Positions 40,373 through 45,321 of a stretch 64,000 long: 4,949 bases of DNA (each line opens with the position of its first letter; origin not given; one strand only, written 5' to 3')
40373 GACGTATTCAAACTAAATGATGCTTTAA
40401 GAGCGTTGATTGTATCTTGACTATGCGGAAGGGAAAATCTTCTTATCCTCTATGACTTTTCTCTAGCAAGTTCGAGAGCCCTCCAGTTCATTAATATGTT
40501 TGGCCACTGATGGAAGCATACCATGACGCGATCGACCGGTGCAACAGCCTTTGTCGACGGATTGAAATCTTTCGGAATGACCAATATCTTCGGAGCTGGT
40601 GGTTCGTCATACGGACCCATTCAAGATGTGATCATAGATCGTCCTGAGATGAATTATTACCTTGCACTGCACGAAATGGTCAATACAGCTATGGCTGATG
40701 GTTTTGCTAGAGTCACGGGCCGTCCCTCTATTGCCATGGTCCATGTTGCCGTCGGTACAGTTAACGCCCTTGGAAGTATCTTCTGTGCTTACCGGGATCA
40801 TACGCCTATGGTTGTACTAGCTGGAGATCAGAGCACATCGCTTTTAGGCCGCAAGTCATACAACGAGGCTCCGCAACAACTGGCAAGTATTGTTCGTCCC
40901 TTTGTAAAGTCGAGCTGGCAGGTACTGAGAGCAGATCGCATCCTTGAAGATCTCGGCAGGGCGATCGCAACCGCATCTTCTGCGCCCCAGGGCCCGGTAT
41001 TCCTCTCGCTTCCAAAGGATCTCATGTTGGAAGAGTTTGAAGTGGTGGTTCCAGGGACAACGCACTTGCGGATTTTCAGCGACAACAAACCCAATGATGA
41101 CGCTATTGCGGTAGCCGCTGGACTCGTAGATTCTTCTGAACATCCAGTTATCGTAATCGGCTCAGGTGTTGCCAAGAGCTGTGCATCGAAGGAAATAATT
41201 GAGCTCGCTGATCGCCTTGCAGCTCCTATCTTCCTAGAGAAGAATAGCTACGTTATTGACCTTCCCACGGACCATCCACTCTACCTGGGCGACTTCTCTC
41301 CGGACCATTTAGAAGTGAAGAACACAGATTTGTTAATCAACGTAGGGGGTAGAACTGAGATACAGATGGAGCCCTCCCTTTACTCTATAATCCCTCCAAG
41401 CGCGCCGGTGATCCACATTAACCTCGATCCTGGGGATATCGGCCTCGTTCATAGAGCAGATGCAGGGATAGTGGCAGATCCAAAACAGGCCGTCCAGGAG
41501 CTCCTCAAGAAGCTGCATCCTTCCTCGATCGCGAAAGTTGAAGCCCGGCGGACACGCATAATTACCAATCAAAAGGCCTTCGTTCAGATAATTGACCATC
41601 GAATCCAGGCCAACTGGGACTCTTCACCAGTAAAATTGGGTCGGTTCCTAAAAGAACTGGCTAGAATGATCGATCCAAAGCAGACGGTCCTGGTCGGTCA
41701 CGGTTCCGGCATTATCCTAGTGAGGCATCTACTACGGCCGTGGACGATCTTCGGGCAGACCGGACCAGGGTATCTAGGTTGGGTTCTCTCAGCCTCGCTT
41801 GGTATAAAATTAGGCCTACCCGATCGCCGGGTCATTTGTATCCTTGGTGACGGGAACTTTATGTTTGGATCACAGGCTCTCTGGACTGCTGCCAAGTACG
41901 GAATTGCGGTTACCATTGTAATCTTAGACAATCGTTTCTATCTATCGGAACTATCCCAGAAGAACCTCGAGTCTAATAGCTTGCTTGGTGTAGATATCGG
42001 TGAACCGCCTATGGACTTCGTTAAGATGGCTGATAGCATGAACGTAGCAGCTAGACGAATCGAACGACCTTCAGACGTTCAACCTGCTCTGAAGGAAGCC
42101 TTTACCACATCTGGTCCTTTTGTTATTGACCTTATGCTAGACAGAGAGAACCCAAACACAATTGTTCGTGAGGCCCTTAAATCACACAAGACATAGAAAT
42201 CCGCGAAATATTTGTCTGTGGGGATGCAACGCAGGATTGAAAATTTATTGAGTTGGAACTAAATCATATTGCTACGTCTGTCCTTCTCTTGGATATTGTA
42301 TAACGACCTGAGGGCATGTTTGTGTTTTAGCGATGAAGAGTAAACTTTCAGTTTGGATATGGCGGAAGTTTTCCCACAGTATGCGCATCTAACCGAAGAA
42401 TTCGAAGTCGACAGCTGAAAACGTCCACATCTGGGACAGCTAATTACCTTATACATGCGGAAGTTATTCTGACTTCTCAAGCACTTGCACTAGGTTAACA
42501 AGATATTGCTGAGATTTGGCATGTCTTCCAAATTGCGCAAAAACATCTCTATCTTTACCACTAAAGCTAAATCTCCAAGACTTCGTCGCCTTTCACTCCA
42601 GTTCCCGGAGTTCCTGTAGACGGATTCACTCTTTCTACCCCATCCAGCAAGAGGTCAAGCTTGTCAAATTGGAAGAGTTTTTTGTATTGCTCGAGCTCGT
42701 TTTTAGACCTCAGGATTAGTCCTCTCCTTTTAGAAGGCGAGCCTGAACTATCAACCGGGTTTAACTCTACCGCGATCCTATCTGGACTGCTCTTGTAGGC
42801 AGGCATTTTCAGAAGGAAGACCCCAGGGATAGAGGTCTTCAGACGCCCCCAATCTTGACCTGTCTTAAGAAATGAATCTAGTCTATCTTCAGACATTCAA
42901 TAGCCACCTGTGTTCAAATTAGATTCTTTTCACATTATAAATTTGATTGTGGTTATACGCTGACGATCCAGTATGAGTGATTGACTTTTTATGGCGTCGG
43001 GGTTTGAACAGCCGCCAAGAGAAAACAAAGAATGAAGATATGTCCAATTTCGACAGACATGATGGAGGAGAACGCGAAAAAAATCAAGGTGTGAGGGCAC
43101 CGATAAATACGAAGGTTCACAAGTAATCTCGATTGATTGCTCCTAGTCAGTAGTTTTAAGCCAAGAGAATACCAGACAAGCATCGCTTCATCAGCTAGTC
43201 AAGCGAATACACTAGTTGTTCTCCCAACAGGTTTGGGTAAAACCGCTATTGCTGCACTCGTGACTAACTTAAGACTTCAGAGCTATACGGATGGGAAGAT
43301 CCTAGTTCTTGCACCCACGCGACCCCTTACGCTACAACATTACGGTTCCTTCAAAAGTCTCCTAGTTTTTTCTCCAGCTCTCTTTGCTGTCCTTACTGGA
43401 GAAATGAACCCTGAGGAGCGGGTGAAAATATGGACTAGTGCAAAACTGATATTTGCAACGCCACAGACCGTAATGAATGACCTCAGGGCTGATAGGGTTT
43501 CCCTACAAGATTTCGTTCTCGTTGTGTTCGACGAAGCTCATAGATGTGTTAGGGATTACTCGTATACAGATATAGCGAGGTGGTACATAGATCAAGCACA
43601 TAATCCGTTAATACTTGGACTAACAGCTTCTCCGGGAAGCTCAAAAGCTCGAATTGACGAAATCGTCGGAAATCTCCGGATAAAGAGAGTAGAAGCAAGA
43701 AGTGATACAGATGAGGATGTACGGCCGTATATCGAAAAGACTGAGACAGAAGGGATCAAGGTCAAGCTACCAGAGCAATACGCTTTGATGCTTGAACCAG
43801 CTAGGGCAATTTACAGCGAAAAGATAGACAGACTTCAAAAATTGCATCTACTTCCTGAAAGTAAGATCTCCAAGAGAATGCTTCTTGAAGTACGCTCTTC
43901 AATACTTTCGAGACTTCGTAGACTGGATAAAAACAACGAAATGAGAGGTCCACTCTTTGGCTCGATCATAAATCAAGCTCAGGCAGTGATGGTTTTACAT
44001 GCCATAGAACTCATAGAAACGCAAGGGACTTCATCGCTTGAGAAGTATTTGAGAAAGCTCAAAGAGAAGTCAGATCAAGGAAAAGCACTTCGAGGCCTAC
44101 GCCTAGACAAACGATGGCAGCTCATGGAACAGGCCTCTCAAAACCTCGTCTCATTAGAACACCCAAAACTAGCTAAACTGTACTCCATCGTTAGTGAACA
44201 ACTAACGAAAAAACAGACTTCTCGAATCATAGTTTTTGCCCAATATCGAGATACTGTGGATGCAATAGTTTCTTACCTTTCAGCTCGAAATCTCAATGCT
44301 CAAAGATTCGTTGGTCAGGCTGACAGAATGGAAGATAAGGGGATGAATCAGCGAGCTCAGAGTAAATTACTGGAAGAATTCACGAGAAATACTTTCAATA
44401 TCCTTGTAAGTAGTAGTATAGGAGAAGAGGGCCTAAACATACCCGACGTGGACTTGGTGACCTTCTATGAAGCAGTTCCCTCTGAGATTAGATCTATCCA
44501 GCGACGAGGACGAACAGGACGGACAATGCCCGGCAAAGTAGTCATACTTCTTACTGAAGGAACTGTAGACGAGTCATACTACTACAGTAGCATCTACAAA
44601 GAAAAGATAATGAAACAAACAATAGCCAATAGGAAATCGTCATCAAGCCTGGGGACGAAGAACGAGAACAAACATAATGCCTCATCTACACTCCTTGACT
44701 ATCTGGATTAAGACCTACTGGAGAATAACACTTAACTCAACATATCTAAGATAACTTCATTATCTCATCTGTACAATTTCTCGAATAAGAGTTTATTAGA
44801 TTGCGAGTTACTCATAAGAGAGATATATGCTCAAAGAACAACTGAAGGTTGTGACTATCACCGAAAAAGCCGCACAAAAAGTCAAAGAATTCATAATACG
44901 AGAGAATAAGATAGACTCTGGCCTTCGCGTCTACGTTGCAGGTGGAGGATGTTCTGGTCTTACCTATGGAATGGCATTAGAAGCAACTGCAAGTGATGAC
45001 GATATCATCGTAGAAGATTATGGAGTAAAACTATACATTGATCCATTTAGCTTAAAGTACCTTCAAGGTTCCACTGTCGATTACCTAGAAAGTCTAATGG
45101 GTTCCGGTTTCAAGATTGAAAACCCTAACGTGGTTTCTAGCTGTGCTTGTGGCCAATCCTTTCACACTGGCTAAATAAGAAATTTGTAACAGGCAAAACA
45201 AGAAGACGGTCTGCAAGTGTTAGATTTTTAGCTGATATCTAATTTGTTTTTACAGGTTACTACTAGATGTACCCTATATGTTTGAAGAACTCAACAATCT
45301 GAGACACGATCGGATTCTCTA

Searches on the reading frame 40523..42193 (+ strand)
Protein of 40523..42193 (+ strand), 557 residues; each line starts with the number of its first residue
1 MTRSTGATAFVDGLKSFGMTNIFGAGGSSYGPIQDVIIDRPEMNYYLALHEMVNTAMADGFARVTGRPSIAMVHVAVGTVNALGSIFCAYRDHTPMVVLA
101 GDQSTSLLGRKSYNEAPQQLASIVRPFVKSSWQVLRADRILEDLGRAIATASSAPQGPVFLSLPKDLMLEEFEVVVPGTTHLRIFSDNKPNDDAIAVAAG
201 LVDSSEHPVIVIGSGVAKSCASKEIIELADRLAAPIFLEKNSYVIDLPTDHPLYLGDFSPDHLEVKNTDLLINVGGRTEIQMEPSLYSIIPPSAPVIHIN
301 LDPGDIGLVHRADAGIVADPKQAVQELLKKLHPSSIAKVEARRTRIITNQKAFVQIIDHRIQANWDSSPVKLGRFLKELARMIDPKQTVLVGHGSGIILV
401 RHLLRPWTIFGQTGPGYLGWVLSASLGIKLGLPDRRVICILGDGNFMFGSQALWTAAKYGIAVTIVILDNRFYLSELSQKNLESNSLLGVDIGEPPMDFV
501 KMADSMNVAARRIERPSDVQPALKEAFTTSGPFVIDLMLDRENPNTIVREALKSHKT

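Call 77: search_protein_families(library=pfam, proteins=[window:40523-42193:+], max_evalue=0.0001)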
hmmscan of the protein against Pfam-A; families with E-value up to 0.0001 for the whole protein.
window:40523-42193:+ (557 aa): 3 families
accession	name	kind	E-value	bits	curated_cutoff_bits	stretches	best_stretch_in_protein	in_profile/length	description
PF02775.26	TPP_enzyme_C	-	5.4e-29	101.4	21.9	1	403-536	15-150/151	Thiamine pyrophosphate enzyme, C-terminal TPP binding domain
PF02776.23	TPP_enzyme_N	-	1e-25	90.3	26.8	1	5-116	2-113/119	Thiamine pyrophosphate enzyme, N-terminal TPP binding domain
PF00205.28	TPP_enzyme_M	-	8.7e-22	77.7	30.4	1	196-327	2-137/137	Thiamine pyrophosphate enzyme, central domain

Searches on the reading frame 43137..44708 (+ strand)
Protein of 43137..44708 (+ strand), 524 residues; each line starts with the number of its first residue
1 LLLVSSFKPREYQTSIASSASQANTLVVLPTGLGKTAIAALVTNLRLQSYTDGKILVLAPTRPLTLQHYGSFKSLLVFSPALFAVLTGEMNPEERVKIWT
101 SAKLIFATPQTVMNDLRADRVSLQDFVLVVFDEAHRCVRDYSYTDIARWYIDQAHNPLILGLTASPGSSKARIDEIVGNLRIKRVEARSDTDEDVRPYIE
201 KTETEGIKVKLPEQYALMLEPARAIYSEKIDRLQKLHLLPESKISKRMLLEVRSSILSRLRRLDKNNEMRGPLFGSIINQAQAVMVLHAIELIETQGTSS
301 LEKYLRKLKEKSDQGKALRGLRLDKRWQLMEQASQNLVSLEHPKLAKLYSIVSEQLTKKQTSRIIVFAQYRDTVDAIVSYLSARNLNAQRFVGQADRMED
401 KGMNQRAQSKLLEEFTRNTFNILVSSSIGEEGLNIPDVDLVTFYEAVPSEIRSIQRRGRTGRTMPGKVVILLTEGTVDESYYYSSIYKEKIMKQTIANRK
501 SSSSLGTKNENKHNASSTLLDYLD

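Call 77: search_protein_families(library=pfam, proteins=[window:43137-44708:+], max_evalue=0.0001)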
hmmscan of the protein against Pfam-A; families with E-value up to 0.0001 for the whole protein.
window:43137-44708:+ (524 aa): 4 families
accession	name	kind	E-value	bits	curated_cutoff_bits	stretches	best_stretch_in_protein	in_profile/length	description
PF00271.37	Helicase_C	-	7e-24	84.7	23.5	1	349-463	7-109/110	Helicase conserved C-terminal domain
PF00270.35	DEAD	-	1.1e-23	84.3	26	1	13-168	4-162/167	DEAD/DEAH box helicase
PF04851.21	ResIII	-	1.8e-23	83.7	22.5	1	7-166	2-162/164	Type III restriction enzyme, res subunit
PF21210.2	RNA_helicase_helical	-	2.1e-12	47.5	27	1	227-318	5-94/108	Putative ATP-dependent RNA helicase, helical bundle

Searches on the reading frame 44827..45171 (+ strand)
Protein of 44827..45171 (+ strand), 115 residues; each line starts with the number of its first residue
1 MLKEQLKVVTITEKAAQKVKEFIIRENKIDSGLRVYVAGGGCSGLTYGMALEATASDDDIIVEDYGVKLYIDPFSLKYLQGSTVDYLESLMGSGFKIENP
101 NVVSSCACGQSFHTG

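Call 22: search_protein_families(library=pfam, proteins=[window:44827-45171:+], max_evalue=0.01)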
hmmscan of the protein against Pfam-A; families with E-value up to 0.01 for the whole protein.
window:44827-45171:+ (115 aa): 1 family
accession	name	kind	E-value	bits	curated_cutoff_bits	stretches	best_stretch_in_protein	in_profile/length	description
PF01521.26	Fe-S_biosyn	-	6.1e-20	71.9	26.3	1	9-109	3-109/110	Iron-sulphur cluster biosynthesis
